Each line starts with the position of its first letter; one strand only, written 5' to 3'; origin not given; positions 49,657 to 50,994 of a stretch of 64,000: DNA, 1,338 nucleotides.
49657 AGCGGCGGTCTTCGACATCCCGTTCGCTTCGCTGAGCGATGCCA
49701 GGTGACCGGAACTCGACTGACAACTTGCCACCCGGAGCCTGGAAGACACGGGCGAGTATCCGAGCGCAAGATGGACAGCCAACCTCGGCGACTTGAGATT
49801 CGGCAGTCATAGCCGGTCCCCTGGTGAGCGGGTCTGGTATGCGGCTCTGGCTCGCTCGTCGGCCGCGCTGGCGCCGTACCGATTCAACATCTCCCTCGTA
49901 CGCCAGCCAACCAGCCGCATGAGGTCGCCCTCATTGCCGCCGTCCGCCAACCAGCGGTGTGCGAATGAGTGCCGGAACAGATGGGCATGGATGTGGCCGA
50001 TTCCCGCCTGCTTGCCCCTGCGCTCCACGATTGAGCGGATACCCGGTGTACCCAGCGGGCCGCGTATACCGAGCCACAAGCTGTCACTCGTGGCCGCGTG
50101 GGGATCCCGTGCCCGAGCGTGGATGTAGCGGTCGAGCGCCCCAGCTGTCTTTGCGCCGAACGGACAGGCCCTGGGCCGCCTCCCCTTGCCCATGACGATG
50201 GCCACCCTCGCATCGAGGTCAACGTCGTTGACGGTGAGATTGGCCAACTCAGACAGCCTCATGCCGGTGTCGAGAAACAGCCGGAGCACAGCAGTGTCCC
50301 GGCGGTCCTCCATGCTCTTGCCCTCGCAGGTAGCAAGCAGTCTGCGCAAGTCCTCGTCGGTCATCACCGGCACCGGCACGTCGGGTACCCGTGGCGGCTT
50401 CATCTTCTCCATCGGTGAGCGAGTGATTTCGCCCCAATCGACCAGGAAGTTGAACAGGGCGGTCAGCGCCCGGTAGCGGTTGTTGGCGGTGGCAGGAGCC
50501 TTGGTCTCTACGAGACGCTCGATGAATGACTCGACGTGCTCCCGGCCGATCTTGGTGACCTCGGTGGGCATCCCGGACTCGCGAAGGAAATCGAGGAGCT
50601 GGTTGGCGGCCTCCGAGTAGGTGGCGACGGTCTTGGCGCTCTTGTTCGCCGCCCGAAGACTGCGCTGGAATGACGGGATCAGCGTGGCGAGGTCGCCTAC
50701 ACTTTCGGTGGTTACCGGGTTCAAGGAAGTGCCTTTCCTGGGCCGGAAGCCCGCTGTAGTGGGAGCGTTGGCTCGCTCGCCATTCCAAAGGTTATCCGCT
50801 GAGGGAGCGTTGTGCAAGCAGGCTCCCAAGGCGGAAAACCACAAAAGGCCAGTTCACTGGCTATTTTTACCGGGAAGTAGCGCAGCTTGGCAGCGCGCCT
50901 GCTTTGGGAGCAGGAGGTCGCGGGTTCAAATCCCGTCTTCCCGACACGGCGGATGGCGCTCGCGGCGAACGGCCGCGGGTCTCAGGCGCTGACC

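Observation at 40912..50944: A ~10 kb integrated element bounded by a 39-bp direct repeat that is the 5' half, not the 3' half, of tRNA-Pro(UGG)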

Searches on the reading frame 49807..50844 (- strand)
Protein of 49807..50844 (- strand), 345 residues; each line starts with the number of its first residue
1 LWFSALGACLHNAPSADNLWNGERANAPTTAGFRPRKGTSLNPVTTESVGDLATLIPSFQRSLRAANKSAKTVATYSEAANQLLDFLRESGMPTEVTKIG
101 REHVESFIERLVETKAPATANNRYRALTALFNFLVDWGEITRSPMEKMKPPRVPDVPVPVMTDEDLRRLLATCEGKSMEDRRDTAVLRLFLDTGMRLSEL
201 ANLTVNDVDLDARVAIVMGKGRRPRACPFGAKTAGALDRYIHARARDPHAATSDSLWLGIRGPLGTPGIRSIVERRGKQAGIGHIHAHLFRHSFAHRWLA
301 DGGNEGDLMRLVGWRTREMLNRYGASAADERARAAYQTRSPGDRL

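Call 10: search_protein_families(library=pfam, proteins=[window:49807-50844:-], max_evalue=0.01)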
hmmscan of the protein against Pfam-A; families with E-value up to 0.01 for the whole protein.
window:49807-50844:- (345 aa): 4 families
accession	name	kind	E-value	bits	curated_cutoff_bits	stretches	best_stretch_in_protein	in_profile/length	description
PF00589.27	Phage_integrase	-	1.5e-28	100.1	27.1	1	160-327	2-169/172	Phage integrase family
PF13495.12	Phage_int_SAM_4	-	6.2e-10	39.8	27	1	56-135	2-79/85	Phage integrase, N-terminal SAM-like domain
PF02899.23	Phage_int_SAM_1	-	1.2e-06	29.2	22.3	1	58-136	3-81/83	Phage integrase, N-terminal SAM-like domain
PF24624.1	Int_N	-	0.0043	18.2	27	1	79-150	26-98/100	Phage integrase, N-terminal domain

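Call 32: find_homologous_proteins(query=window:49807-50724:-, max_evalue=1e-20)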
Query window:49807-50724:- (305 aa): 6282 proteins with E <= 1e-20 among 8000 candidates; the best 120 are listed.
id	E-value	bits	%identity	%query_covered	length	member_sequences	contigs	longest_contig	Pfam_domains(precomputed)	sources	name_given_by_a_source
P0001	4.9e-200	681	99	100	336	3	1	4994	PF13495.13,PF00589.28,PF02899.24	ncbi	-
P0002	1.9e-173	594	86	100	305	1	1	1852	PF13495.13,PF00589.28,PF02899.24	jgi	jgi:site-specific recombinase XerD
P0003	1.7e-170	584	85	100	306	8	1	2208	PF13495.13,PF00589.28,PF02899.24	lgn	-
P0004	8.7e-169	578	83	100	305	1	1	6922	PF13495.13,PF00589.28,PF02899.24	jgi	-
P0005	3.9e-166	570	82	100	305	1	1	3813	PF13495.13,PF00589.28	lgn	-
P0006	6.7e-166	569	83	100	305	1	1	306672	PF13495.13,PF00589.28,PF02899.24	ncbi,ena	-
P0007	1.3e-165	568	83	100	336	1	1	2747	PF13495.13,PF00589.28,PF02899.24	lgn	-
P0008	8.2e-165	565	86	95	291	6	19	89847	PF13495.13,PF00589.28,PF02899.24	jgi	jgi:site-specific recombinase XerD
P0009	9.3e-165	565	83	100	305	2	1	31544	PF13495.13,PF00589.28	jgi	jgi:site-specific recombinase XerD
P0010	1.2e-164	565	80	100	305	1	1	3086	PF13495.13,PF00589.28,PF02899.24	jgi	jgi:site-specific recombinase XerD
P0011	1.2e-163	561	82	100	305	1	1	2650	PF13495.13,PF00589.28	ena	-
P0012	2.8e-163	560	82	100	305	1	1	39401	PF13495.13,PF00589.28,PF02899.24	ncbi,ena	-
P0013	2.8e-162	557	79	100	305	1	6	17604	PF13495.13,PF00589.28,PF02899.24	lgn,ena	-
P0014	3.2e-162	557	82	100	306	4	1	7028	PF13495.13,PF00589.28,PF02899.24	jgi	jgi:site-specific recombinase XerD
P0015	3.8e-162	556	80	100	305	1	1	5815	PF13495.13,PF00589.28,PF02899.24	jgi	jgi:site-specific recombinase XerD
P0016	1.9e-160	551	80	100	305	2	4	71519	PF13495.13,PF00589.28,PF02899.24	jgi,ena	jgi:site-specific recombinase XerD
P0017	3.1e-160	550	81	100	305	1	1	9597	PF13495.13,PF00589.28,PF24624.2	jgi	jgi:site-specific recombinase XerD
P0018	3.3e-160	550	79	100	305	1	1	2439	PF13495.13,PF00589.28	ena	-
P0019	2.6e-159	547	78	100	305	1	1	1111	PF13495.13,PF00589.28,PF02899.24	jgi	jgi:site-specific recombinase XerD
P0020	4.6e-159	546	79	100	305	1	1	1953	PF13495.13,PF00589.28,PF02899.24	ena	-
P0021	4.7e-159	546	80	99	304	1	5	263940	PF13495.13,PF00589.28,PF02899.24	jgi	jgi:site-specific recombinase XerD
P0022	1.0e-158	545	77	100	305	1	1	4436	PF13495.13,PF00589.28,PF02899.24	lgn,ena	-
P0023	1.2e-158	545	79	100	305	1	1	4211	PF13495.13,PF00589.28,PF02899.24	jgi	jgi:site-specific recombinase XerD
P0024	3.1e-158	544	78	100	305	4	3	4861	PF13495.13,PF00589.28,PF02899.24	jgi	jgi:site-specific recombinase XerD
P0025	3.7e-156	537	79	100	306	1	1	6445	PF13495.13,PF00589.28,PF02899.24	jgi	jgi:site-specific recombinase XerD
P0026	1.5e-152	525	76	100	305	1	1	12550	PF13495.13,PF00589.28,PF02899.24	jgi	jgi:site-specific recombinase XerD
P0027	1.8e-151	521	82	91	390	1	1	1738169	PF13495.13,PF00589.28,PF02899.24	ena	-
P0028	4.1e-151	520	76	100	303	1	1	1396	PF13495.13,PF00589.28,PF02899.24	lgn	-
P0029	4.0e-150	517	76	100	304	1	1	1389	PF13495.13,PF00589.28,PF02899.24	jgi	jgi:site-specific recombinase XerD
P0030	7.0e-150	516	78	100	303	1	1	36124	PF13495.13,PF00589.28,PF02899.24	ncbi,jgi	jgi:site-specific recombinase XerD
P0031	1.1e-149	516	74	100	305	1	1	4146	PF13495.13,PF00589.28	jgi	jgi:site-specific recombinase XerD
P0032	2.9e-149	514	74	100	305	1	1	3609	PF13495.13,PF00589.28,PF02899.24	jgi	jgi:site-specific recombinase XerD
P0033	8.6e-149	513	74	100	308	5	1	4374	PF13495.13,PF00589.28,PF02899.24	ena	-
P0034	2.9e-148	511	73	100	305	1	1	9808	PF13495.13,PF00589.28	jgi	jgi:site-specific recombinase XerD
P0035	2.6e-147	508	77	100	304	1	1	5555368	PF13495.13,PF00589.28,PF02899.24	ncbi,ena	-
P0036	2.5e-145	501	79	93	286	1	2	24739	PF13495.13,PF00589.28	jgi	jgi:site-specific recombinase XerD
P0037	2.8e-143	494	74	99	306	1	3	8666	PF13495.13,PF00589.28,PF02899.24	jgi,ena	-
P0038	1.5e-141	489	74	100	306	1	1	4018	PF13495.13,PF00589.28,PF02899.24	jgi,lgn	jgi:site-specific recombinase XerD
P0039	2.1e-140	485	82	83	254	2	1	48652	PF00589.28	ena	-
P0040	3.1e-140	484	70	100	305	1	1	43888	PF13495.13,PF00589.28,PF02899.24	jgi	jgi:site-specific recombinase XerD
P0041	1.2e-139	483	73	97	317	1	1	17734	PF13495.13,PF00589.28,PF02899.24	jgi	jgi:site-specific recombinase XerD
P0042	2.6e-137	475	71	100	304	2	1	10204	PF13495.13,PF00589.28,PF02899.24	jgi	jgi:site-specific recombinase XerD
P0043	1.0e-136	473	81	83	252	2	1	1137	PF00589.28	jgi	jgi:site-specific recombinase XerD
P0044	1.1e-136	473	70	99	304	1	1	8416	PF13495.13,PF00589.28,PF02899.24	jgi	jgi:site-specific recombinase XerD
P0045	1.5e-135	469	70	100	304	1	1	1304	PF13495.13,PF00589.28,PF02899.24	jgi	jgi:site-specific recombinase XerD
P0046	2.1e-134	465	71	99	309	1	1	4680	PF13495.13,PF00589.28,PF02899.24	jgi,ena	-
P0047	5.5e-133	461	71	99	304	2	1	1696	PF13495.13,PF00589.28,PF02899.24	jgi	-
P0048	5.7e-132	457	71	97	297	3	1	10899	PF13495.13,PF00589.28,PF02899.24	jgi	jgi:site-specific recombinase XerD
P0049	1.9e-129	449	69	99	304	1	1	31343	PF13495.13,PF00589.28,PF02899.24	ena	-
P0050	1.1e-127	443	64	100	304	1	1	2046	PF13495.13,PF00589.28,PF02899.24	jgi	jgi:site-specific recombinase XerD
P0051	3.5e-126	438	66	100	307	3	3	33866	PF13495.13,PF00589.28,PF02899.24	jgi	jgi:site-specific recombinase XerD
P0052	1.9e-125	436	64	100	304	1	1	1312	PF13495.13,PF00589.28,PF02899.24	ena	-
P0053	2.3e-124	432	62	99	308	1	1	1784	PF13495.13,PF00589.28,PF02899.24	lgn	-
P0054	2.8e-124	432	66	100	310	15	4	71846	PF13495.13,PF00589.28,PF02899.24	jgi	jgi:site-specific recombinase XerD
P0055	2.9e-124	432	65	100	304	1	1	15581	PF13495.13,PF00589.28,PF02899.24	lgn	-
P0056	3.2e-124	432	63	100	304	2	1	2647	PF13495.13,PF00589.28,PF02899.24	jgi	jgi:site-specific recombinase XerD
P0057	2.3e-123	429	65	99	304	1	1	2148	PF13495.13,PF00589.28,PF02899.24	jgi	-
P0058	3.1e-122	425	65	98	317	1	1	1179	PF13495.13,PF00589.28,PF02899.24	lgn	-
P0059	4.2e-122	425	64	97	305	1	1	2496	PF13495.13,PF00589.28,PF02899.24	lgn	-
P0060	1.2e-121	424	62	99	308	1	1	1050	PF13495.13,PF00589.28,PF02899.24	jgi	jgi:site-specific recombinase XerD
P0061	1.7e-121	423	63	99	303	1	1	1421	PF13495.13,PF00589.28,PF02899.24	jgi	jgi:site-specific recombinase XerD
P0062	3.8e-121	422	63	100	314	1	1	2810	PF13495.13,PF00589.28,PF02899.24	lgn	-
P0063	4.4e-121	422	64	100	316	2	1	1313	PF13495.13,PF00589.28,PF02899.24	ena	-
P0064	9.7e-121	420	65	100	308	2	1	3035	PF13495.13,PF00589.28,PF02899.24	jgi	jgi:site-specific recombinase XerD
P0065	1.1e-120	420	64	100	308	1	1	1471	PF13495.13,PF00589.28,PF02899.24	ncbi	-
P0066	1.8e-120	420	63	100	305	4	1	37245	PF13495.13,PF00589.28,PF02899.24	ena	-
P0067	3.7e-120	419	63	100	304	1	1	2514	PF13495.13,PF00589.28,PF02899.24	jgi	jgi:site-specific recombinase XerD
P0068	6.3e-120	418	61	100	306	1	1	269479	PF13495.13,PF00589.28,PF02899.24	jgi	jgi:site-specific recombinase XerD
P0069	8.0e-120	417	62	100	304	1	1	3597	PF13495.13,PF00589.28,PF02899.24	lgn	-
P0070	2.7e-119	416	68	90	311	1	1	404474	PF13495.13,PF00589.28,PF02899.24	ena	-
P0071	3.0e-119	416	61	99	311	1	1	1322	PF13495.13,PF00589.28,PF02899.24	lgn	-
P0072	3.7e-119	415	63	100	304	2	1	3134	PF13495.13,PF00589.28,PF02899.24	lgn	-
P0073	4.2e-119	415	64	99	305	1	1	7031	PF13495.13,PF00589.28,PF02899.24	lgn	-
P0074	4.8e-119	415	62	100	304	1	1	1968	PF13495.13,PF00589.28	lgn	-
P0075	6.8e-119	414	60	100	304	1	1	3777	PF13495.13,PF00589.28,PF02899.24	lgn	-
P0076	1.0e-118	414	61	99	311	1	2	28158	PF13495.13,PF00589.28,PF02899.24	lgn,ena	-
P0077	1.4e-118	413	62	100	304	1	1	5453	PF13495.13,PF00589.28,PF02899.24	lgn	-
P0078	1.4e-118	413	63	100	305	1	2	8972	PF13495.13,PF00589.28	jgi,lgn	jgi:site-specific recombinase XerD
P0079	1.5e-118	413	62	98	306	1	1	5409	PF13495.13,PF00589.28,PF02899.24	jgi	jgi:site-specific recombinase XerD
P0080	1.5e-118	413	63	98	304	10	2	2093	PF13495.13,PF00589.28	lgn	-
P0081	1.9e-118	413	62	100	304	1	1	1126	PF13495.13,PF00589.28,PF02899.24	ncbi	-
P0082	3.3e-118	412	62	100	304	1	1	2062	PF13495.13,PF22022.3,PF00589.28,PF02899.24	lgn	-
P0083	3.6e-118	412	63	98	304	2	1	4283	PF13495.13,PF00589.28,PF02899.24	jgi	-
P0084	4.1e-118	412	59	99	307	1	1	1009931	PF13495.13,PF00589.28,PF02899.24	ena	-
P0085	6.7e-118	411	62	100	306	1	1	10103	PF13495.13,PF00589.28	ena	-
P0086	8.5e-118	411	61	99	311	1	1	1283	PF13495.13,PF00589.28,PF02899.24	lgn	-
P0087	3.8e-117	409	62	99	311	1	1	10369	PF13495.13,PF00589.28,PF02899.24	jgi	jgi:site-specific recombinase XerD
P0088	4.3e-117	409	62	98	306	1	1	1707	PF13495.13,PF00589.28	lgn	-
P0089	1.3e-116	407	63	100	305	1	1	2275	PF13495.13,PF00589.28,PF02899.24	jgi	jgi:site-specific recombinase XerD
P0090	1.3e-116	407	63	100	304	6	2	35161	PF13495.13,PF00589.28,PF02899.24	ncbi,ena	-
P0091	2.2e-116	406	61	100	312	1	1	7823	PF13495.13,PF00589.28,PF02899.24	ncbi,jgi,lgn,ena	jgi:site-specific recombinase XerD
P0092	2.2e-116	406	61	100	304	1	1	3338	PF13495.13,PF00589.28,PF02899.24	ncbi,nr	ncbi:MAG TPA: tyrosine-type recombinase/integrase [Acidimicrobiales bacterium]|nr:tyrosine-type reco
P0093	6.1e-116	405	62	99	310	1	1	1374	PF13495.13,PF00589.28,PF02899.24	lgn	-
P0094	7.1e-116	405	63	100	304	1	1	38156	PF13495.13,PF00589.28,PF02899.24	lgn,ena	-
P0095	8.3e-116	404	61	99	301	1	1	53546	PF13495.13,PF00589.28,PF02899.24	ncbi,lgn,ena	-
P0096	8.6e-116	404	61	99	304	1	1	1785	PF13495.13,PF00589.28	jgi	-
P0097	9.9e-116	404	62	97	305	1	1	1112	PF13495.13,PF00589.28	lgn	-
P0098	1.2e-115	404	62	97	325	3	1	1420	PF13495.13,PF00589.28,PF02899.24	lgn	-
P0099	1.6e-115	403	60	100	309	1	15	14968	PF13495.13,PF00589.28,PF02899.24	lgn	-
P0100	1.9e-115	403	63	100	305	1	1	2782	PF13495.13,PF00589.28,PF02899.24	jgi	jgi:site-specific recombinase XerD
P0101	2.6e-115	403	63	99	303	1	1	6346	PF13495.13,PF00589.28,PF02899.24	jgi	jgi:site-specific recombinase XerD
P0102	3.8e-115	402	62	99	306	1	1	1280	PF13495.13,PF00589.28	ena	-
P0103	6.5e-115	401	60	99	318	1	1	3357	PF13495.13,PF00589.28,PF02899.24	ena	-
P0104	7.5e-115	401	61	100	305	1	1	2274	PF13495.13,PF00589.28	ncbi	-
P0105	8.1e-115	401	63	100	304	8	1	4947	PF13495.13,PF00589.28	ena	-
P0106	8.3e-115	401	59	99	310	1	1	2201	PF13495.13,PF00589.28,PF02899.24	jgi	jgi:site-specific recombinase XerD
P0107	1.1e-114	401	62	98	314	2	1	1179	PF13495.13,PF00589.28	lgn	-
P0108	2.0e-114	400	62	100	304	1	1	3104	PF13495.13,PF00589.28,PF02899.24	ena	-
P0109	4.6e-114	399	59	99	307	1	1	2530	PF13495.13,PF00589.28,PF02899.24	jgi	jgi:site-specific recombinase XerD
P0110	6.5e-114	398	62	100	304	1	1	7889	PF13495.13,PF00589.28,PF02899.24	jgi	jgi:site-specific recombinase XerD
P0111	6.6e-114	398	59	100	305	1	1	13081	PF13495.13,PF00589.28,PF02899.24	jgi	jgi:site-specific recombinase XerD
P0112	6.7e-114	398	61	99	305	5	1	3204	PF13495.13,PF00589.28,PF02899.24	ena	-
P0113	7.2e-114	398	60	100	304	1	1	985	PF13495.13,PF00589.28,PF02899.24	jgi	jgi:site-specific recombinase XerD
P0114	8.2e-114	398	61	100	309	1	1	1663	PF13495.13,PF00589.28,PF02899.24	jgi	jgi:site-specific recombinase XerD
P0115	1.0e-113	397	62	99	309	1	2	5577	PF13495.13,PF00589.28,PF02899.24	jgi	jgi:site-specific recombinase XerD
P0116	1.7e-113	397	60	99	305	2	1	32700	PF13495.13,PF00589.28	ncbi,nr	ncbi:MAG TPA: tyrosine-type recombinase/integrase [Acidimicrobiales bacterium]|nr:tyrosine-type reco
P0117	2.0e-113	396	61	99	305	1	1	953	PF13495.13,PF00589.28,PF02899.24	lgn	-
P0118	2.8e-113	396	60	98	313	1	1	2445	PF13495.13,PF00589.28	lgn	-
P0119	3.3e-113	396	62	97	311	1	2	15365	PF13495.13,PF00589.28,PF02899.24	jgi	jgi:site-specific recombinase XerD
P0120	3.3e-113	396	59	100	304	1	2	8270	PF13495.13,PF00589.28,PF02899.24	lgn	-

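Call 33: find_encoding_contigs(protein=P0006, flank=10000, max_places=2)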
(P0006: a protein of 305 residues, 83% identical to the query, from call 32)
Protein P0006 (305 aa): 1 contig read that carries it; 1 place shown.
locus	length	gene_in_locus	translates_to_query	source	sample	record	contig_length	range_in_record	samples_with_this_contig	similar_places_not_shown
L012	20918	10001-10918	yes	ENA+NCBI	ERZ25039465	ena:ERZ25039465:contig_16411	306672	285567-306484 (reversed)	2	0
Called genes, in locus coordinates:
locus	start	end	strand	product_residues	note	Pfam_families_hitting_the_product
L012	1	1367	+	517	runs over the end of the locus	?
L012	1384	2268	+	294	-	PF00582:Usp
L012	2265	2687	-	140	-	PF00011:HSP20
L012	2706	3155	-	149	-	PF09123:DUF1931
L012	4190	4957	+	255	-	PF00781:DAGK_cat, PF19279:YegS_C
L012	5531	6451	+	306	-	PF00140:Sigma70_r1_2, PF04542:Sigma70_r2, PF04539:Sigma70_r3, PF04545:Sigma70_r4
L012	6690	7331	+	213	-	PF00027:cNMP_binding, PF13545:HTH_Crp_2, PF12802:MarR_2 (faint)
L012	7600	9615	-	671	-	PF13415:Beta-prop_FBX42, PF13418:Beta-prop_TYW4 (faint), PF24681:Kelch_KLHDC2_KLHL20_DRC7, PF24981:Beta-prop_ATRN-LZTR1 (weak), PF13415:Beta-prop_FBX42, PF24681:Kelch_KLHDC2_KLHL20_DRC7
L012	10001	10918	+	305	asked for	PF02899:Phage_int_SAM_1 (weak), PF13495:Phage_int_SAM_4, PF00589:Phage_integrase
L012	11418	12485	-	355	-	PF01548:DEDD_Tnp_IS110, PF02371:Transposase_20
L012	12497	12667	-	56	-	-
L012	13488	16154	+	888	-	-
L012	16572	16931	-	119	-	PF01833:TIG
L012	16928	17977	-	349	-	PF01833:TIG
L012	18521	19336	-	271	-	PF09509:Hypoth_Ymh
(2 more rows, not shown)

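Call 34: find_encoding_contigs(protein=P0021, flank=10000, max_places=2)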
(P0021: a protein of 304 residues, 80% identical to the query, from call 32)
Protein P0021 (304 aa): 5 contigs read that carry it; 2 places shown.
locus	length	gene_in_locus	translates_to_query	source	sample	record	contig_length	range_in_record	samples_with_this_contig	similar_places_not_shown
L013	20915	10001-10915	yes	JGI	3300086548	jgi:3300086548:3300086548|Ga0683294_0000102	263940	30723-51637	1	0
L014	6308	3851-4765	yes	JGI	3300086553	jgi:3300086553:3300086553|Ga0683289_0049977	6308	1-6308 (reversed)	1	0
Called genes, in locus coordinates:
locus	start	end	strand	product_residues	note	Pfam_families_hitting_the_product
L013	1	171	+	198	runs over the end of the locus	PF08534:Redoxin, PF00578:AhpC-TSA, PF13098:Thioredoxin_2, PF00085:Thioredoxin, PF13905:Thioredoxin_8 (weak)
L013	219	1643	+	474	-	PF00171:Aldedh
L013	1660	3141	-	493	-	PF03007:WS_DGAT_cat, PF06974:WS_DGAT_C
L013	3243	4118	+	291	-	PF00561:Abhydrolase_1, PF12146:Hydrolase_4, PF12697:Abhydrolase_6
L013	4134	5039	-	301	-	PF00106:adh_short, PF08659:KR, PF13561:adh_short_C2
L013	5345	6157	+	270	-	PF00596:Aldolase_II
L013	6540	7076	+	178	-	PF28549:NDPSase_N, PF00293:NUDIX (weak)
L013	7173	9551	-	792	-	PF13415:Beta-prop_FBX42 (weak), PF24681:Kelch_KLHDC2_KLHL20_DRC7, PF13415:Beta-prop_FBX42 (weak)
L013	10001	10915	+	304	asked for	PF02899:Phage_int_SAM_1 (weak), PF13495:Phage_int_SAM_4, PF00589:Phage_integrase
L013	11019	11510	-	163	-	-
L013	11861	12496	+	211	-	-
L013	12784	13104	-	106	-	-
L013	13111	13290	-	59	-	-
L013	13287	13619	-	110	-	-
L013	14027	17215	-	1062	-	PF08751:TrwC, PF01443:Viral_helicase1 (faint), PF13245:AAA_19, PF13604:AAA_30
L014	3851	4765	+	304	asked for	PF02899:Phage_int_SAM_1 (weak), PF13495:Phage_int_SAM_4, PF00589:Phage_integrase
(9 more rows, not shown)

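Call 35: find_encoding_contigs(protein=P0035, flank=10000, max_places=2)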
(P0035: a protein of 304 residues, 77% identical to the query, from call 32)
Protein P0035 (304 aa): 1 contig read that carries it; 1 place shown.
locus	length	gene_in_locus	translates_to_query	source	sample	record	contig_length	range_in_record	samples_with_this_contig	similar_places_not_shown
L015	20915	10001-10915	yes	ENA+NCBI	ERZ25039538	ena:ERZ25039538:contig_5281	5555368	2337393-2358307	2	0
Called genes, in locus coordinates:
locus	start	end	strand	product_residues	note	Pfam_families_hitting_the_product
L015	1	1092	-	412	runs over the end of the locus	PF08240:ADH_N, PF00107:ADH_zinc_N, PF13602:ADH_zinc_N_2 (weak)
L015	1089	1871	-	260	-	PF00106:adh_short, PF08659:KR, PF13561:adh_short_C2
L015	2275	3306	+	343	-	PF01135:PCMT (faint), PF05050:Methyltransf_21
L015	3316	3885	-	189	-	PF18306:LDcluster4, PF03641:Lysine_decarbox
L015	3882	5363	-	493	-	PF06609:TRI12 (weak), PF07690:MFS_1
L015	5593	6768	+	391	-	PF11288:DUF3089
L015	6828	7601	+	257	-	PF00142:Fer4_NifH (weak), PF01656:CbiA, PF02374:ArsA_ATPase (weak), PF06564:CBP_BcsQ, PF09140:MipZ (weak), PF10609:ParA (faint), PF13614:AAA_31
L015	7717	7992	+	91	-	-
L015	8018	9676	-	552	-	PF05977:MFS_3 (weak), PF07690:MFS_1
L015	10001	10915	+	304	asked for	PF02899:Phage_int_SAM_1 (weak), PF13495:Phage_int_SAM_4, PF00589:Phage_integrase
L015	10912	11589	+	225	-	-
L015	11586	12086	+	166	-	-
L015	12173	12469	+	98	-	-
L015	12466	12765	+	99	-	-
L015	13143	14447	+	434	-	-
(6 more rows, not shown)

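Call 40: find_related_loci(query=A3, collection=metagenome_contigs, flank=10000)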
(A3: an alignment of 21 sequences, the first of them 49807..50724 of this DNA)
Query A3 (305 aa) in metagenome_contigs; peptide patterns used: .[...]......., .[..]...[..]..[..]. (x = any residue, [..] = any of these).
600 stretches matched a pattern (row limit reached: there are more); 545 encode a relative of the query (tblastn E <= 1e-3); the best 80 are kept; 80 distinct loci.
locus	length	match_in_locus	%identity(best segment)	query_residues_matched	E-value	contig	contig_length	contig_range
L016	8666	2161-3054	74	8-305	2e-139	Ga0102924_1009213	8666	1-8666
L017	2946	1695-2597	59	4-305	4e-121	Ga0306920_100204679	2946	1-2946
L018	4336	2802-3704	59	4-305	4e-118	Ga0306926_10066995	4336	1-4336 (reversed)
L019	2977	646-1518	60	14-305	8e-119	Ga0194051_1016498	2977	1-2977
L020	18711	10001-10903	57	4-305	5e-110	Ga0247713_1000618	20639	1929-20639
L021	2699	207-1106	58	8-305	2e-113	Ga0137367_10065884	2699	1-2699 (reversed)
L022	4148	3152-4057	55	4-305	2e-110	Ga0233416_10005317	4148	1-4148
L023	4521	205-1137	54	2-305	2e-108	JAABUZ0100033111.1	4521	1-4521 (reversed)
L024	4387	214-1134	57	5-305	1e-108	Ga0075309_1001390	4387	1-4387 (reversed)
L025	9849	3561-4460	59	5-305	3e-107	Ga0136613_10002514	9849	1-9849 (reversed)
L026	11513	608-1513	55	3-305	2e-106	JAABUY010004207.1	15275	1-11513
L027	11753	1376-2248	56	14-305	2e-106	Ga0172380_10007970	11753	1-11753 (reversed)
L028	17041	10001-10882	58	12-305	4e-106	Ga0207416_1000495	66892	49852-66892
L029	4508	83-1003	54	4-305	1e-105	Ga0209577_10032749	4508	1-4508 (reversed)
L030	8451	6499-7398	55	5-305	3e-105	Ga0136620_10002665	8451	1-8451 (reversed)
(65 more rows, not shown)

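Call 53: find_related_loci(query=A3, collection=viral_contigs, flank=10000)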
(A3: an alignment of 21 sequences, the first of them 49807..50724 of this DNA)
Query A3 (305 aa) in viral_contigs; peptide patterns used: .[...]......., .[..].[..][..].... (x = any residue, [..] = any of these).
370 stretches matched a pattern; 296 encode a relative of the query (tblastn E <= 1e-3); the best 80 are kept; 80 distinct loci.
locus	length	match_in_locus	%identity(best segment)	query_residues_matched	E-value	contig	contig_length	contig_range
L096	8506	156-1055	53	1-305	9e-102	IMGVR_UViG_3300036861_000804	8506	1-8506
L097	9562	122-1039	55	1-305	2e-101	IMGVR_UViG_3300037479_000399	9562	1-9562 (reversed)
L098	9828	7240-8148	58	4-305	5e-101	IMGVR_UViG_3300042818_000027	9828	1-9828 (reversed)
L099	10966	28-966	51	8-305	8e-96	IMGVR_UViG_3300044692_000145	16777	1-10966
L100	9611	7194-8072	55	10-305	5e-92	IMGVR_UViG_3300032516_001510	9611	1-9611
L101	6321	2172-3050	55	10-305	5e-92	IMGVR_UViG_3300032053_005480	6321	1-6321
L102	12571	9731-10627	50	5-305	5e-90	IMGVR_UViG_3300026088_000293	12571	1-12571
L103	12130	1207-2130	49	11-305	5e-89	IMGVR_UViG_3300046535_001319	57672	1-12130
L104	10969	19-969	48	11-305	9e-88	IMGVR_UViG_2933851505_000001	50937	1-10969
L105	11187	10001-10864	51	15-305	3e-87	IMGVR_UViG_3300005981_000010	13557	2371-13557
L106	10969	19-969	47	11-305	2e-86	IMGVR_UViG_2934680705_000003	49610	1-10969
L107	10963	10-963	48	5-305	4e-86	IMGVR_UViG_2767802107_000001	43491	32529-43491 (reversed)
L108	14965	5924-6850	49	11-304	5e-86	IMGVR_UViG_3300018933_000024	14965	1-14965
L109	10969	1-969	46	4-305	2e-85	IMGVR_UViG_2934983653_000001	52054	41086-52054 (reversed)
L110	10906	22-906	50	15-305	3e-85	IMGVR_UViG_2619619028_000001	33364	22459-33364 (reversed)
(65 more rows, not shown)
